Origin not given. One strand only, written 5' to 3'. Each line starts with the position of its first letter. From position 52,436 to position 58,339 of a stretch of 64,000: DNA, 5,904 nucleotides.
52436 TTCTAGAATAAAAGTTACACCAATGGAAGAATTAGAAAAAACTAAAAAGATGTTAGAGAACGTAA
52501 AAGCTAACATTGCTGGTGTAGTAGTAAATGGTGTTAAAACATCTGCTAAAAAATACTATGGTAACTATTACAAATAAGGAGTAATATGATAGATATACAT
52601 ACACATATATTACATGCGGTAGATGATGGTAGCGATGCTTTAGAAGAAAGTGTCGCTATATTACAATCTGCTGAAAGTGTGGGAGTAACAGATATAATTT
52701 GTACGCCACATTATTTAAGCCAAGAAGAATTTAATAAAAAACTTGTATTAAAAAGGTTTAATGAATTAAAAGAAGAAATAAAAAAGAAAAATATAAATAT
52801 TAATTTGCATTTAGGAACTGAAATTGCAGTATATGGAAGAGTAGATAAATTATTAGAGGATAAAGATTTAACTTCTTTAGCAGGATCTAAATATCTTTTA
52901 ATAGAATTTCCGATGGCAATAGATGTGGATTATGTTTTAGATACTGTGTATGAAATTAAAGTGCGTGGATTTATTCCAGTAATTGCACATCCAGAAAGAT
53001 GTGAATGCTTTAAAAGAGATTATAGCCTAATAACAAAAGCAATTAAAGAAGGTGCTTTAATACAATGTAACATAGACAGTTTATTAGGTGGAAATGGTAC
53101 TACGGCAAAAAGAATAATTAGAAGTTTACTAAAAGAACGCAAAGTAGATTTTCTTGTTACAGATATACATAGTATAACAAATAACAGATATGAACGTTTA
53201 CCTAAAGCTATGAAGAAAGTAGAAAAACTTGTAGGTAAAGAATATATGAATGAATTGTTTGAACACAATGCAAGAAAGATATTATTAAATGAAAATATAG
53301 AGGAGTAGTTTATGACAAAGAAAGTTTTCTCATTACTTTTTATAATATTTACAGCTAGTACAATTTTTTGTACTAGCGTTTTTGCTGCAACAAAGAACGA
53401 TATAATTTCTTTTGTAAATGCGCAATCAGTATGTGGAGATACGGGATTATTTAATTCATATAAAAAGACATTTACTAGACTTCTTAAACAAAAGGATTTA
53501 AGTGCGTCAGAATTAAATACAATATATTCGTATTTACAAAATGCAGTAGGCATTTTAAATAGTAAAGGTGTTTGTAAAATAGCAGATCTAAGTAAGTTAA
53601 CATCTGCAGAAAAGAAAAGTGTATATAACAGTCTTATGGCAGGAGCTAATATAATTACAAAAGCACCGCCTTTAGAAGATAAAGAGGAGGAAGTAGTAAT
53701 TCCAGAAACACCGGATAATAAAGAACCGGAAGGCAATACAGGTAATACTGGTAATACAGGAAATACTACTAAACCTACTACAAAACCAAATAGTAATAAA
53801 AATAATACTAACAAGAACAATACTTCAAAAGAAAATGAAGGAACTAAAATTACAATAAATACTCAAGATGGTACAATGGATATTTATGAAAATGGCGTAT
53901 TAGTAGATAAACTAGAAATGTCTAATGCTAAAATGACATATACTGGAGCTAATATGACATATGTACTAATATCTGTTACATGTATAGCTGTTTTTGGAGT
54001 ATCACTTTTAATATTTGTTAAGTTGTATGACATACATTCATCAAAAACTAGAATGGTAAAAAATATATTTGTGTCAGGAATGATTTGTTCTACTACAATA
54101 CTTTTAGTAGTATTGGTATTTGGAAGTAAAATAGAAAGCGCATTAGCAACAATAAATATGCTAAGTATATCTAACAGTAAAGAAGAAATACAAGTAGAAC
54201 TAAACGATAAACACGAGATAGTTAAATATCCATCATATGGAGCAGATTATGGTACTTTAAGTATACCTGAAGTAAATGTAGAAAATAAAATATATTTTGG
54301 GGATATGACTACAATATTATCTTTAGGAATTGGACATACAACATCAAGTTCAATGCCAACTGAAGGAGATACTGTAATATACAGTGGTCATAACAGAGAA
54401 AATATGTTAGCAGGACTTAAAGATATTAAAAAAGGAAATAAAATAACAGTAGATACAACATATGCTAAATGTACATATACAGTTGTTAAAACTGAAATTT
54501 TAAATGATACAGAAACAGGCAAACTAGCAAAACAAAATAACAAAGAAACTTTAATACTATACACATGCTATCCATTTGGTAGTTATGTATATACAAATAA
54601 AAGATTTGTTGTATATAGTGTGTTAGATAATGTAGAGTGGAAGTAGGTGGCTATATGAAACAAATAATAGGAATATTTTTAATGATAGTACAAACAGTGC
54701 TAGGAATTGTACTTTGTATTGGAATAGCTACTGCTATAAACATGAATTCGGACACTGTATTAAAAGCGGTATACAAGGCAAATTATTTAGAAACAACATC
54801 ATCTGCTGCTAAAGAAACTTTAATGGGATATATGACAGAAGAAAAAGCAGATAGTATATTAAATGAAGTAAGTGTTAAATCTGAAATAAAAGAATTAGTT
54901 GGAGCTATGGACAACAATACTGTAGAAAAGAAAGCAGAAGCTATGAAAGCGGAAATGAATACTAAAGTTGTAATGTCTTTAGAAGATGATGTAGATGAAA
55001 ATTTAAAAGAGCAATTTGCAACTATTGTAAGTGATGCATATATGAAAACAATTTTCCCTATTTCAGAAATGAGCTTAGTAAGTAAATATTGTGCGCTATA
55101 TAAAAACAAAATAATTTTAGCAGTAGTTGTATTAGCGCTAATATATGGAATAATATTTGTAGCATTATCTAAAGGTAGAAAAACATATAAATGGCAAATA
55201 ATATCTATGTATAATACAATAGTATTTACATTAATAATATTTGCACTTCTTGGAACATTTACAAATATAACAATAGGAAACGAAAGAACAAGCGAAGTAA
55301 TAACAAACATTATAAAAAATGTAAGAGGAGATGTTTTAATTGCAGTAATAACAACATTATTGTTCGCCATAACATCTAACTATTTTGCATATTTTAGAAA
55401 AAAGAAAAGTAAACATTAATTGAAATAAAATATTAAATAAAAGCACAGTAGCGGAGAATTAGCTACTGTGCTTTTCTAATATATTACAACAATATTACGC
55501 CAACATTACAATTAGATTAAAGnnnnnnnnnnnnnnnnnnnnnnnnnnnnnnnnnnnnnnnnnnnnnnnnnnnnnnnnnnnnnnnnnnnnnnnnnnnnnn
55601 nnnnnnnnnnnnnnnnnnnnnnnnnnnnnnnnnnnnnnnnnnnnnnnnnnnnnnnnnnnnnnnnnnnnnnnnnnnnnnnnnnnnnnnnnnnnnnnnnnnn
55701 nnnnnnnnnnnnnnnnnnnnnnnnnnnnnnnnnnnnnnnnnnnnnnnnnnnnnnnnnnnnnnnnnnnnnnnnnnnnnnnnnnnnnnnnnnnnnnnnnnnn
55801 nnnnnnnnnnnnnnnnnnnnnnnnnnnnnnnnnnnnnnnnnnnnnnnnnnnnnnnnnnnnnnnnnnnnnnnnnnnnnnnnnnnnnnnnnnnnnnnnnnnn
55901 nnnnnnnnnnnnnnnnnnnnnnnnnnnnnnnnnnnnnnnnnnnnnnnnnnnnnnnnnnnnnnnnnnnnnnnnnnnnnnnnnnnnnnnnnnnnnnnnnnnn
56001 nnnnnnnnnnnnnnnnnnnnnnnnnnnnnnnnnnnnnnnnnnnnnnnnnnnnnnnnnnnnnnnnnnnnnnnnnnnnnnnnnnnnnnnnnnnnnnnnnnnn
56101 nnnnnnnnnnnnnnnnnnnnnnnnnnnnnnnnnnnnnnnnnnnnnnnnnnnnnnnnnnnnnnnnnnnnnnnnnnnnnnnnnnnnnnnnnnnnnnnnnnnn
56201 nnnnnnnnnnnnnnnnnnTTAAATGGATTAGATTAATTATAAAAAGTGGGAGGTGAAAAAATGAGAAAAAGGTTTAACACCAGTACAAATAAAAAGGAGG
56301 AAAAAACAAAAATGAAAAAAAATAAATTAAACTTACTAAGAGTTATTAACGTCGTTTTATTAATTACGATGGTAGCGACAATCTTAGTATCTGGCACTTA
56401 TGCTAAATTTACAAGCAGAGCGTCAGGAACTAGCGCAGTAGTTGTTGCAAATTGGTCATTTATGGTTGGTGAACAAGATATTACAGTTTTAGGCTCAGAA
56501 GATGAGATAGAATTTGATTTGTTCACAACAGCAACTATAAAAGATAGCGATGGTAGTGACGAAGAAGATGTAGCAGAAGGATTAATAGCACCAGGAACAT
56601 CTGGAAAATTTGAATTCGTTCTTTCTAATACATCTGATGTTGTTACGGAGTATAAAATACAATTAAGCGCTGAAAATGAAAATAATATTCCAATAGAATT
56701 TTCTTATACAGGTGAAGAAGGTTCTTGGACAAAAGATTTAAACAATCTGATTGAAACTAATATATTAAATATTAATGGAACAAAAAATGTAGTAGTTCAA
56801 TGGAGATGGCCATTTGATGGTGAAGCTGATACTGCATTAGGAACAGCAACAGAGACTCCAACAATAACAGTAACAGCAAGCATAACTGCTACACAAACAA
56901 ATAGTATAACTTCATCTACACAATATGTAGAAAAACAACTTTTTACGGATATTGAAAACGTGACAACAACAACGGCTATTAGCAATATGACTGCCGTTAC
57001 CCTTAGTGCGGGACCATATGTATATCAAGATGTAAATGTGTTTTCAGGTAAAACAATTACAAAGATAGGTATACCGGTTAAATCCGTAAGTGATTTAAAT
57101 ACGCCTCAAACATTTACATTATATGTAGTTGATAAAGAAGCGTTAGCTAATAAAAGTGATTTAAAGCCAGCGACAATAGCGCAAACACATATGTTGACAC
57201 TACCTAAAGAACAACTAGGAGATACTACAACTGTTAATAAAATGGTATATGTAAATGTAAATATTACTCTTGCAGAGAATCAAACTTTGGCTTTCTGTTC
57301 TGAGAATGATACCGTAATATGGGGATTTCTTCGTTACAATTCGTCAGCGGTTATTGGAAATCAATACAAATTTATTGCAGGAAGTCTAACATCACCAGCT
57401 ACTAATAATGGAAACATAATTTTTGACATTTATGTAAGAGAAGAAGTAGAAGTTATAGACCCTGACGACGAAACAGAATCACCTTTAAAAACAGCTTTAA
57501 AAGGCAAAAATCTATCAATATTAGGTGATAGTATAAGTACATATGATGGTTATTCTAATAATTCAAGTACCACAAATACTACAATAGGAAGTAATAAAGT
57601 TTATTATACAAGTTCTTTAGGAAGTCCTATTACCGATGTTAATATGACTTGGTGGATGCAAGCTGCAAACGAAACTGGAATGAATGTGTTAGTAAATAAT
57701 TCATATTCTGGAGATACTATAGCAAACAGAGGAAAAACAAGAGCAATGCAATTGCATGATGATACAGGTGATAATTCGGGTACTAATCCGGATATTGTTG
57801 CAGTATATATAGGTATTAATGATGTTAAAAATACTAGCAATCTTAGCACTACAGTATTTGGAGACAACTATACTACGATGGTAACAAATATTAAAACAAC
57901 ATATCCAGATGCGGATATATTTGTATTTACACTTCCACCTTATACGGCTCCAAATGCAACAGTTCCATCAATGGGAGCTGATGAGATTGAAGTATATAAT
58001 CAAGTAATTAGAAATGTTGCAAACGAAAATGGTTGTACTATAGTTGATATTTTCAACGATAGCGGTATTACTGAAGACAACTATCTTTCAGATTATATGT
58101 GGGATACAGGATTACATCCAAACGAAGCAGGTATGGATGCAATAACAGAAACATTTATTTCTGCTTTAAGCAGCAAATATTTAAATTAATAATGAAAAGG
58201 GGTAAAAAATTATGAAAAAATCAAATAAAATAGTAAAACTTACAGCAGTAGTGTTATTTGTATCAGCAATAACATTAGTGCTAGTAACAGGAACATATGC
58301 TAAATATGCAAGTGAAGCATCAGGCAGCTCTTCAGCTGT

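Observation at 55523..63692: Dual-SipW, multi-substrate TasA/camelysin-like fibre locus next to the capsule genes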

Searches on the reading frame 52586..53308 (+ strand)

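Call 63: search_protein_families(library=pfam, proteins=[window:52586-53308:+], max_evalue=0.00001)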
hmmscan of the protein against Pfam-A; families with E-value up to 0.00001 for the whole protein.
window:52586-53308:+ (240 aa): 1 family
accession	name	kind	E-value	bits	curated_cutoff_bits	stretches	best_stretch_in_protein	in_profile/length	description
PF19567.5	CpsB_CapC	-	1.8e-63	214.5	27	1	1-233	1-233/234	Capsular polysaccharide synthesis, CpsB/CapC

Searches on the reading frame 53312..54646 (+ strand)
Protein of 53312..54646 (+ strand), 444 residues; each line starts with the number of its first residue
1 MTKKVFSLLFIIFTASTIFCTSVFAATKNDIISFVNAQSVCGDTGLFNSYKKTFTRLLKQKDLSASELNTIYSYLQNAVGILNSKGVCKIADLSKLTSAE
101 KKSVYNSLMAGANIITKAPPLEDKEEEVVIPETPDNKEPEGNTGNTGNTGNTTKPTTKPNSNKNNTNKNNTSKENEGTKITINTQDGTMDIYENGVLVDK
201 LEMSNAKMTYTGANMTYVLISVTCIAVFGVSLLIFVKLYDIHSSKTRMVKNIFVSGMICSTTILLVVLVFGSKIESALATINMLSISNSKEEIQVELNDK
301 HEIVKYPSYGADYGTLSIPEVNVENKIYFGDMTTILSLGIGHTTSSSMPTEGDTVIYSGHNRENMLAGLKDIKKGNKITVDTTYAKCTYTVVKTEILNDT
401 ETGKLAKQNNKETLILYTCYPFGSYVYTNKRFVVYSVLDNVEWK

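Call 3: search_protein_families(library=pfam, proteins=[window:53312-54646:+], max_evalue=1)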
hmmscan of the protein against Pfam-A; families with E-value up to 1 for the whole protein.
window:53312-54646:+ (444 aa): 4 families
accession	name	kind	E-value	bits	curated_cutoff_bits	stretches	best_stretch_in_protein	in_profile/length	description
PF04203.18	Sortase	-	1.2e-20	73.9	26.6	1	316-438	1-124/125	Sortase domain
PF22251.1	PFF1_TM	-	0.001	19.1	32.3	1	99-274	123-296/300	Vacuolar membrane protease, transmembrane domain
PF08345.17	YscJ_FliF_C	-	0.083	13.8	23.8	0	126-199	34-107/147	Flagellar M-ring protein C-terminal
PF10924.13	DUF2711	-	0.083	12.9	22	1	182-261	139-209/217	Protein of unknown function (DUF2711)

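Call 4: search_protein_families(library=ncbifam, proteins=[window:53312-54646:+], max_evalue=1)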
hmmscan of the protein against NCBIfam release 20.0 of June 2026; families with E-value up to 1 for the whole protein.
window:53312-54646:+ (444 aa): 6 families
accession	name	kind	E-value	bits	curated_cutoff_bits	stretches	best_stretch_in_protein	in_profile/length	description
NF058671.1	sortase_SrtD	exception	4.7e-27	94.9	140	1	253-436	6-185/187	class D sortase, LPxTATN-specific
NF033746.1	class_D_sortase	subfamily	6.9e-25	87.4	165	1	308-437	5-132/135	class D sortase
TIGR01076.1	sortase_fam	subfamily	2.3e-21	76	39.35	1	314-435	1-124/136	sortase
NF033745.1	class_C_sortase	subfamily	9.2e-19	68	160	1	299-435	81-217/220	class C sortase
TIGR03784.1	marine_sortase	equivalog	3e-15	56.3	158.25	1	314-435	52-173/174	class GN sortase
NF033747.1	class_E_sortase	subfamily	2.3e-10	40.6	160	1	290-441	48-208/211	class E sortase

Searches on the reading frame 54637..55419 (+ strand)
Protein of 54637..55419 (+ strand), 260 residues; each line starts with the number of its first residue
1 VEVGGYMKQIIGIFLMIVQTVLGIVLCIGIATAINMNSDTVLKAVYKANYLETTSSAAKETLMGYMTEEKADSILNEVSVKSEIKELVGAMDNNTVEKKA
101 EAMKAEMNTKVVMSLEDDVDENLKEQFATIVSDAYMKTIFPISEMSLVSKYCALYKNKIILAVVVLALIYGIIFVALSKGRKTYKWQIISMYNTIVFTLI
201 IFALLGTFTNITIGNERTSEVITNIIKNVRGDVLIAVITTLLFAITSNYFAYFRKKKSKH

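Call 3: search_protein_families(library=pfam, proteins=[window:54637-55419:+], max_evalue=1)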
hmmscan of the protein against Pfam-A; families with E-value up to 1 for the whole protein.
window:54637-55419:+ (260 aa): 3 families
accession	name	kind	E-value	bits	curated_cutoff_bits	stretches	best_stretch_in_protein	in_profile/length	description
PF03448.22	MgtE_N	-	0.0067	17.4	25.9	1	48-125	7-83/102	MgtE intracellular N domain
PF04180.19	LTV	-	0.12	12.6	28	1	57-133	111-195/378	Low temperature viability protein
PF22812.1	CR_prot_dom_plant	-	0.45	11.4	34.1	0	140-177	25-59/71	Plant cysteine-rich protein domain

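Call 4: search_protein_families(library=ncbifam, proteins=[window:54637-55419:+], max_evalue=1)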
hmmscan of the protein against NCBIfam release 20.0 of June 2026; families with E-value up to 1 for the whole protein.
window:54637-55419:+ (260 aa): 0 families

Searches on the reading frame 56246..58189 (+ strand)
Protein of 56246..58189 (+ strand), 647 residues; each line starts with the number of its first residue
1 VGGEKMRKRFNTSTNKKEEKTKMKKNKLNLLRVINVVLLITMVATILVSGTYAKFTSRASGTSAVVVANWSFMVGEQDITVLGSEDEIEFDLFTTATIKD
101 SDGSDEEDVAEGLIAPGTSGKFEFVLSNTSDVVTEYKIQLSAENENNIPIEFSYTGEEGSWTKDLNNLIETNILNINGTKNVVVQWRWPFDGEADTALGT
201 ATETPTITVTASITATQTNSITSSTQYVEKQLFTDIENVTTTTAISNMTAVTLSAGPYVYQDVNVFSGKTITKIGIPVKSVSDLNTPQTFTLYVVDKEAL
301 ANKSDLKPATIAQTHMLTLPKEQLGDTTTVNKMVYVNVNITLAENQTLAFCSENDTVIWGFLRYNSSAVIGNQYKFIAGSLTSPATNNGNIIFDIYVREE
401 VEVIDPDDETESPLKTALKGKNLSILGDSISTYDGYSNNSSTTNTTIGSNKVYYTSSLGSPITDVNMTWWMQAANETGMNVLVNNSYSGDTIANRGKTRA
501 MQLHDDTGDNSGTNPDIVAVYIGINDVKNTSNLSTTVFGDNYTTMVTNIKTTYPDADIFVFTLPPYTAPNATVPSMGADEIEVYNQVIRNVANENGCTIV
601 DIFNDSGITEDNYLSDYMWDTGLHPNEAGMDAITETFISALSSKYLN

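Call 3: search_protein_families(library=pfam, proteins=[window:56246-58189:+], max_evalue=1)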
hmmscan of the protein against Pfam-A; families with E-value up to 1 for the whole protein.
window:56246-58189:+ (647 aa): 4 families
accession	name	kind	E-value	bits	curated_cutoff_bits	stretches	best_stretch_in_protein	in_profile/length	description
PF13472.12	Lipase_GDSL_2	-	3.2e-23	83.6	32.9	1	464-631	17-177/178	GDSL-like Lipase/Acylhydrolase family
PF00657.28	Lipase_GDSL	-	4.2e-16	60.2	23.6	1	425-635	3-206/208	GDSL-like Lipase/Acylhydrolase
PF16255.11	Lipase_GDSL_lke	-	9e-08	32.1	29.2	1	421-540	1-118/203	GDSL-like Lipase/Acylhydrolase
PF04311.20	DUF459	-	0.022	14.6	27.2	1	513-613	58-160/197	Protein of unknown function (DUF459)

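Call 4: search_protein_families(library=ncbifam, proteins=[window:56246-58189:+], max_evalue=1)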
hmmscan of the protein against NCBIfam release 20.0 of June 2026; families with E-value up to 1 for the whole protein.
window:56246-58189:+ (647 aa): 1 family
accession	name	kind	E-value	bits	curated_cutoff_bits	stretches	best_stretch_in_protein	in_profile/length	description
NF042968.1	AcxylEst_AxeA1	equivalog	4.9e-09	35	700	1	475-635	304-457/459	acetylxylan esterase AxeA1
